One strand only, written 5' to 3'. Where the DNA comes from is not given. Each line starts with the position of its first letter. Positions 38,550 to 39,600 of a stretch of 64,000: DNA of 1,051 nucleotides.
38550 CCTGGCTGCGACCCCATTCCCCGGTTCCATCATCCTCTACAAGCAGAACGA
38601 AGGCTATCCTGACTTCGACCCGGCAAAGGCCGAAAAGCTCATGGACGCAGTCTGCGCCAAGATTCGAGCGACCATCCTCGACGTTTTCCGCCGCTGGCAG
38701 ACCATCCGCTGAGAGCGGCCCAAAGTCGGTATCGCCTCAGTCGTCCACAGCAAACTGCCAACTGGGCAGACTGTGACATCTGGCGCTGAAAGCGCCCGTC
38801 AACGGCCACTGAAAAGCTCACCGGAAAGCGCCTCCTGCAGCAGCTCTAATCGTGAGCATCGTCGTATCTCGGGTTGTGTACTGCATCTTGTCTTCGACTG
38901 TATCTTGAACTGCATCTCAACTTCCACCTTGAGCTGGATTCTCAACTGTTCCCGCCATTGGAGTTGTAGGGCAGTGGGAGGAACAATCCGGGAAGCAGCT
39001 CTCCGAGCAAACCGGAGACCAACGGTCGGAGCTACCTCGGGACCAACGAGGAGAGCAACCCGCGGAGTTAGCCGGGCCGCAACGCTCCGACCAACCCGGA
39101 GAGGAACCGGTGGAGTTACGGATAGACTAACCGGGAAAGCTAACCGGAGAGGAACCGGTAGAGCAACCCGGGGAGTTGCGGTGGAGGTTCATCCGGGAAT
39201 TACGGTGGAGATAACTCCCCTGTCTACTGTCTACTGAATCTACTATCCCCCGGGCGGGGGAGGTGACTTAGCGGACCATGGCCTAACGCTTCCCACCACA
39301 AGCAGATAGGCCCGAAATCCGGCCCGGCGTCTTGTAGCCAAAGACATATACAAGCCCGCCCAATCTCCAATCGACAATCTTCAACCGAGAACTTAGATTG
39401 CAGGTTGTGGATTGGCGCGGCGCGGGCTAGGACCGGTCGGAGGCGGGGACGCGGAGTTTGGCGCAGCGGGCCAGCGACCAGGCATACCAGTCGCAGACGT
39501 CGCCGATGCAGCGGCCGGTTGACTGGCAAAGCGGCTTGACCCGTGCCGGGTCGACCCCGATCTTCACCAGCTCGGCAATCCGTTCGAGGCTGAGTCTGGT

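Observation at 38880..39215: Two further 12-nt-periodic degenerate arrays (38880..39215 and 63405..63720), each with its own consensus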

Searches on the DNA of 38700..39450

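Call 49: search_rna_families(source=window, start=38700, end=39450, threshold=evalue, max_evalue=5)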
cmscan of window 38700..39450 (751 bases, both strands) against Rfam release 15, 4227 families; matches with E-value up to 5: 2.
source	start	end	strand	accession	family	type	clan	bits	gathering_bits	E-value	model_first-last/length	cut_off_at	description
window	39345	39440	-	RF04211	MIR5185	Gene; miRNA;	-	15.6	101.7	4.9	1-111/111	no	MIR5185 microRNA precursor family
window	39202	39275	+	RF04204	mir-3473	Gene; miRNA;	-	15.3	71.8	4.6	1-78/78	no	mir-3473 microRNA precursor family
